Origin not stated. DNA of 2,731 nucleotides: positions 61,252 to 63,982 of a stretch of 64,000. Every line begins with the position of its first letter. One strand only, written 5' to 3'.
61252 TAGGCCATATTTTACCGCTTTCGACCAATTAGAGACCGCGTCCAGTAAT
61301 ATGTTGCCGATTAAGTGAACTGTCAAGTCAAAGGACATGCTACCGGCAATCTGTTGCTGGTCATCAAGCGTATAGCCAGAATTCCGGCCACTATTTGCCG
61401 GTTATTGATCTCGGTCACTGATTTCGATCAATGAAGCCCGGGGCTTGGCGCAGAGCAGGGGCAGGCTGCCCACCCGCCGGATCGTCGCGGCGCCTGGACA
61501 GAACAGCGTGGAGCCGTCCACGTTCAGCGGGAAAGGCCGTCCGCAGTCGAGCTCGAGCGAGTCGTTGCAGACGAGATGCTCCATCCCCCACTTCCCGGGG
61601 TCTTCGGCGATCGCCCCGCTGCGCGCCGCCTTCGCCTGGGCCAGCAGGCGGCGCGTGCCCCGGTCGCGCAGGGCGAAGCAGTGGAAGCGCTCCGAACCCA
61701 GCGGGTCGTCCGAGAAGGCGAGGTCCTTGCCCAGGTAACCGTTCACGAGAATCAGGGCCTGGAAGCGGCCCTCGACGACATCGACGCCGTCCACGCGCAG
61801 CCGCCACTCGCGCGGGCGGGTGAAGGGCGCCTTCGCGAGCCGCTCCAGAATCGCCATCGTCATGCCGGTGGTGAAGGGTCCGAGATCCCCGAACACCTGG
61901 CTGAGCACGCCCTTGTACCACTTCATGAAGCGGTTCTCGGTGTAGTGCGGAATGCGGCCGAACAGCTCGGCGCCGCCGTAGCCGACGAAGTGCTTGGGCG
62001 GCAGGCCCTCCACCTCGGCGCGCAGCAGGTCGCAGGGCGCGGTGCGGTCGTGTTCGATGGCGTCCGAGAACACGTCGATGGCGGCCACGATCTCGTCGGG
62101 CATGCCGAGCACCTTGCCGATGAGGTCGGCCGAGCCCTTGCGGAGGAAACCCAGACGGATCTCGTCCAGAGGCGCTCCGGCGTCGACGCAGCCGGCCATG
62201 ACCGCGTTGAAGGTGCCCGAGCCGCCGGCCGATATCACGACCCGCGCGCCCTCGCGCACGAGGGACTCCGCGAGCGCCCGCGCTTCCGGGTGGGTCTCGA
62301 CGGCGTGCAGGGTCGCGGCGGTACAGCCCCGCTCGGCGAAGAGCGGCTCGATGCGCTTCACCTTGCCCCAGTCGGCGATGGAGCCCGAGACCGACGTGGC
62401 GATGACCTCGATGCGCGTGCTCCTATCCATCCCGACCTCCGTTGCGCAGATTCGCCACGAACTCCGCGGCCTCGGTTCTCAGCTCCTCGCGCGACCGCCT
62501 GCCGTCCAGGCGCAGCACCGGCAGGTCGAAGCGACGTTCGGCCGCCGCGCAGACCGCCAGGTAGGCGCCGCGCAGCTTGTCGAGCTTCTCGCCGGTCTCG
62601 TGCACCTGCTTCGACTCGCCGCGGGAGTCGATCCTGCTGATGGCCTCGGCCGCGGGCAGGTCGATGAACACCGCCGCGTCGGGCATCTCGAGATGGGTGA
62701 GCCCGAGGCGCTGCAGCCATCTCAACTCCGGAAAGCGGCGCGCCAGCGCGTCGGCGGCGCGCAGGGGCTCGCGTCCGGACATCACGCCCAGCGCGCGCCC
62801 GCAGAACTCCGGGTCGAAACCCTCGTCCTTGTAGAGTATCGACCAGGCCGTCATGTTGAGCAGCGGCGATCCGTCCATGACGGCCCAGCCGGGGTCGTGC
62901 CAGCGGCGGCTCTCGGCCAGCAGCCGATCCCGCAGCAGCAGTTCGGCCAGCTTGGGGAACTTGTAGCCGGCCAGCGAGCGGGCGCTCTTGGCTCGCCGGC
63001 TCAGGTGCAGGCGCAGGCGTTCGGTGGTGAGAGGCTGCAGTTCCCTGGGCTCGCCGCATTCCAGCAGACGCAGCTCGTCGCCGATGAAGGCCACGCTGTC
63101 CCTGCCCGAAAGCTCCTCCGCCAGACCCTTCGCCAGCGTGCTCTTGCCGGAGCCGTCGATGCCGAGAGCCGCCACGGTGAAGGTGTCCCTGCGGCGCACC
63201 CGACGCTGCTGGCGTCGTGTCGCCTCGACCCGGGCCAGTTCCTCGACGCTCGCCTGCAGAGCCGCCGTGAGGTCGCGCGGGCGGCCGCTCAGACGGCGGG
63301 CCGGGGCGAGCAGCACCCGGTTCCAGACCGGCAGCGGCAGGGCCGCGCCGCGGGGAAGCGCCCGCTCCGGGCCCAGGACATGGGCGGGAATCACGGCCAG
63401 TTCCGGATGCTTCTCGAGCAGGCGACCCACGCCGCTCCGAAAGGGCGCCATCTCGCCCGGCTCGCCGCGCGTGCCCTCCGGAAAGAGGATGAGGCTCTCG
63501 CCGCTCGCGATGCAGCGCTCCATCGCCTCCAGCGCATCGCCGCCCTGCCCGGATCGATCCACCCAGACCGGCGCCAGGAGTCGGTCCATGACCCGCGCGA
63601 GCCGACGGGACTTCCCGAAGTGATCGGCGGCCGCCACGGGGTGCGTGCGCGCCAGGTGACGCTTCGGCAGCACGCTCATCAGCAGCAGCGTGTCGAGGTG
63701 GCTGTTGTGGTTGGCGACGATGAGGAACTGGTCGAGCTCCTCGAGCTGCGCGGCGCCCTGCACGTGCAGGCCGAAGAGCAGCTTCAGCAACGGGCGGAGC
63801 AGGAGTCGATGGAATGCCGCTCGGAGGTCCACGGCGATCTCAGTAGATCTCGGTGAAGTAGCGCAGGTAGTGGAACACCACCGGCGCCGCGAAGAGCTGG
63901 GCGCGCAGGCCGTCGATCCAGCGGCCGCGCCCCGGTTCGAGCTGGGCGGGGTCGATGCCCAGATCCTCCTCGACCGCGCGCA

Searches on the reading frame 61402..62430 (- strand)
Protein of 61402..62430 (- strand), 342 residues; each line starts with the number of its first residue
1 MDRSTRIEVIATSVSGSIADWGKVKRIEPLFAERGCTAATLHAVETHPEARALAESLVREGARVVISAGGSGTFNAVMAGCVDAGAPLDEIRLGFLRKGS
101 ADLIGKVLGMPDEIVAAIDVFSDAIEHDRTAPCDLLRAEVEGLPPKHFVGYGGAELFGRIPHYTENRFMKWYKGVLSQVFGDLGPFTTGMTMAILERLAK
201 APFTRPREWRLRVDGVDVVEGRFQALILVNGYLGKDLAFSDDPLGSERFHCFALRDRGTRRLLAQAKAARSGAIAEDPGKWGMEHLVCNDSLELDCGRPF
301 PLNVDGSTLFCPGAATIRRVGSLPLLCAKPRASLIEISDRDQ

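Call 51: search_protein_families(library=pfam, max_evalue=0.00001, proteins=[window:61402-62430:-])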
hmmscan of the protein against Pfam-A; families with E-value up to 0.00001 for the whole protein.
window:61402-62430:- (342 aa): 1 family
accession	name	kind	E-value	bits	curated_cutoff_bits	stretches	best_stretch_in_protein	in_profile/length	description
PF00781.29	DAGK_cat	-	7.8e-11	42.1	23.6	1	9-122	4-113/125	Diacylglycerol kinase catalytic domain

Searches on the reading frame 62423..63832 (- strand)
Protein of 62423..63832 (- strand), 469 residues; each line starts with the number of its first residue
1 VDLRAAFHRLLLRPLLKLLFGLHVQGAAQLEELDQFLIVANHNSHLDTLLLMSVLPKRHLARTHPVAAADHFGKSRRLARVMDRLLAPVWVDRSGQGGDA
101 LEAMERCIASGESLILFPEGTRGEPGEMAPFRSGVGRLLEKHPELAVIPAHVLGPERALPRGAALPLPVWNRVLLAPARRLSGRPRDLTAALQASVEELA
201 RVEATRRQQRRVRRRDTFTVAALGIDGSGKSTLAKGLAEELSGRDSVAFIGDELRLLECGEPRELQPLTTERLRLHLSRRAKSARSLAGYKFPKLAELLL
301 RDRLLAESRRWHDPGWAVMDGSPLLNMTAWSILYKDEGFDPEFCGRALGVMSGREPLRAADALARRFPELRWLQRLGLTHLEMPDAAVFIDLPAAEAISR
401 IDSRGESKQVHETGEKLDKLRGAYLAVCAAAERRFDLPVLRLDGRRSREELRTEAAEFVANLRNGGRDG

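Call 51: search_protein_families(library=pfam, max_evalue=0.00001, proteins=[window:62423-63832:-])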
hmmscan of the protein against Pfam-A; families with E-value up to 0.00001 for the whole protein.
window:62423-63832:- (469 aa): 2 families
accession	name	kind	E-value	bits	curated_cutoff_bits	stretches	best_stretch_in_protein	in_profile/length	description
PF01553.26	Acyltransferase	-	4e-20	72.4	23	1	23-150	3-129/132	Acyltransferase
PF02223.23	Thymidylate_kin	-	2.2e-07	31.2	27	0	371-432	105-166/185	Thymidylate kinase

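Call 60: find_encoding_contigs(protein=window:62423-63832:-, flank=10000, max_places=3)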
Protein window:62423-63832:- (469 aa): 16 contigs read that carry it; 3 places shown.
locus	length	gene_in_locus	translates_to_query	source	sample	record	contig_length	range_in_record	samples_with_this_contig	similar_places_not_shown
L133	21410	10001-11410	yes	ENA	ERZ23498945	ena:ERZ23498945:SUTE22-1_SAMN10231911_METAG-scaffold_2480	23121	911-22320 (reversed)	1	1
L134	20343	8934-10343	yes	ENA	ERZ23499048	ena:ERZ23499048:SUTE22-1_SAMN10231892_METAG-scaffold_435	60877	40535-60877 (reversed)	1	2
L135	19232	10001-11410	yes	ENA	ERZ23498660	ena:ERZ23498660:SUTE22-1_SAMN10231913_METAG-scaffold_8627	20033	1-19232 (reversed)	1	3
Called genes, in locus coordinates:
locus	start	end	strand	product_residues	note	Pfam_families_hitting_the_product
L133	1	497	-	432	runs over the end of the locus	?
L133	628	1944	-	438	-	PF07260:ANKH (faint)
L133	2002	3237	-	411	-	PF12704:MacB_PCD, PF02687:FtsX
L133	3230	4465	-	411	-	PF12704:MacB_PCD, PF02687:FtsX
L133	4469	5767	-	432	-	PF25917:BSH_RND, PF25973:BSH_CzcB, PF25984:BSH_YknX (faint), PF25954:Beta-barrel_RND_2, PF25990:Beta-barrel_YknX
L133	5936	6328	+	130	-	PF01978:TrmB (weak), PF03965:Penicillinase_R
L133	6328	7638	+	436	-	PF05569:Peptidase_M56, PF03544:TonB_C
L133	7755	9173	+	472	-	PF13860:FlgD_ig (weak)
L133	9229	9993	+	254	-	PF01148:CTP_transf_1 (weak)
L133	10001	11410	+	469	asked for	PF01553:Acyltransferase, PF02223:Thymidylate_kin (faint)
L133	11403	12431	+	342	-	PF00781:DAGK_cat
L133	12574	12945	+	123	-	PF12844:HTH_19 (faint), PF13443:HTH_26, PF13560:HTH_31, PF01381:HTH_3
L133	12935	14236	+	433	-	PF13657:Couple_hipA, PF07804:HipA_C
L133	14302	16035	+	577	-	PF00082:Peptidase_S8, PF13860:FlgD_ig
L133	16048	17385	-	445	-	PF00072:Response_reg, PF00158:Sigma54_activat, PF14532:Sigma54_activ_2, PF00004:AAA (faint), PF07728:AAA_5, PF25601:AAA_lid_14, PF02954:HTH_8, PF18024:HTH_50 (weak)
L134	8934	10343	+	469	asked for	PF01553:Acyltransferase, PF02223:Thymidylate_kin (faint)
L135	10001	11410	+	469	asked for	PF01553:Acyltransferase, PF02223:Thymidylate_kin (faint)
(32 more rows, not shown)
